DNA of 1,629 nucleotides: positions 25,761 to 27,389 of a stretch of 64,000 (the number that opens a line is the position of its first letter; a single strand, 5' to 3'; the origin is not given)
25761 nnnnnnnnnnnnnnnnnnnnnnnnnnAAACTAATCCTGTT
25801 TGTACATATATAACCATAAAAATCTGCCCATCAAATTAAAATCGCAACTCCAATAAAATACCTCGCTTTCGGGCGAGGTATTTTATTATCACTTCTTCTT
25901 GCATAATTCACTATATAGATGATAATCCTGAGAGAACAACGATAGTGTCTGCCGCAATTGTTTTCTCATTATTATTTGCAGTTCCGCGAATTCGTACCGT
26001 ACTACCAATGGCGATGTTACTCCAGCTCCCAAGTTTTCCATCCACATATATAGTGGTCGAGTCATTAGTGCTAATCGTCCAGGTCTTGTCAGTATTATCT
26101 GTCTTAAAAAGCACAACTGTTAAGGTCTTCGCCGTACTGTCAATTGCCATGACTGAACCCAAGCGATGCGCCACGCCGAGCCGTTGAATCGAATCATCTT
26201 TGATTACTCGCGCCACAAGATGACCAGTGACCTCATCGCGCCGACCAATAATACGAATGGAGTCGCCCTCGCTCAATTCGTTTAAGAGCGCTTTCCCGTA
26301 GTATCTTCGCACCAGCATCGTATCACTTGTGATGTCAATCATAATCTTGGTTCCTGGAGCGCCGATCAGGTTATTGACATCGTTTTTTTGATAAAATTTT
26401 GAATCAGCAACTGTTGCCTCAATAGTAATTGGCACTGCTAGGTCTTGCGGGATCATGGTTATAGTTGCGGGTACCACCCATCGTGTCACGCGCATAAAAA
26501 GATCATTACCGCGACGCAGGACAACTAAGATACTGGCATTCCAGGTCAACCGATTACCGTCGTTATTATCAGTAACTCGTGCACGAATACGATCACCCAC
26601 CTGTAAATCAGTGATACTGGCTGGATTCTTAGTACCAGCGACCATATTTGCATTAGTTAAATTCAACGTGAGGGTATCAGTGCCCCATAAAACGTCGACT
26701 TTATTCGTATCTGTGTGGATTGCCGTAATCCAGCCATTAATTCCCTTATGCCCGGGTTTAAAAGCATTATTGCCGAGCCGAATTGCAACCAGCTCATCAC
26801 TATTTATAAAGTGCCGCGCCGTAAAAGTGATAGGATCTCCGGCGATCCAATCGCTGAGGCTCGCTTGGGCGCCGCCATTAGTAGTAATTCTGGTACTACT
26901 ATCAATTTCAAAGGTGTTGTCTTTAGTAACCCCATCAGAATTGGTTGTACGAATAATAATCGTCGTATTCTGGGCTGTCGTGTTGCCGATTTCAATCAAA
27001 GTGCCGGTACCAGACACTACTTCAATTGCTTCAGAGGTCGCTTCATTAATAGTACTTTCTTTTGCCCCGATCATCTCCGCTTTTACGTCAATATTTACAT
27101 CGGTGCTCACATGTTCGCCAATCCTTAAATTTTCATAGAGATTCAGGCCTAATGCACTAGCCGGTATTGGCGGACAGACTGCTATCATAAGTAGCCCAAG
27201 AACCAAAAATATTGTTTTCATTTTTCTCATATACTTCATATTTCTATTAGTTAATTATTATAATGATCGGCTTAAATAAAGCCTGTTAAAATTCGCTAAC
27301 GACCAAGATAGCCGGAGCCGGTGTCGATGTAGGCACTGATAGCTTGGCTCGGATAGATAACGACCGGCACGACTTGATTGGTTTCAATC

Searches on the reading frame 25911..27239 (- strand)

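Call 42: search_protein_families(library=pfam, proteins=[window:25911-27239:-], max_evalue=0.01)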
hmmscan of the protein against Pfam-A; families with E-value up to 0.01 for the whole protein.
window:25911-27239:- (442 aa): 1 family
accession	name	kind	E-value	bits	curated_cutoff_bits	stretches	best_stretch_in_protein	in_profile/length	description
PF11604.15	CusF_Ec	-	0.00012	22.3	27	0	192-232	28-68/72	Copper binding periplasmic protein CusF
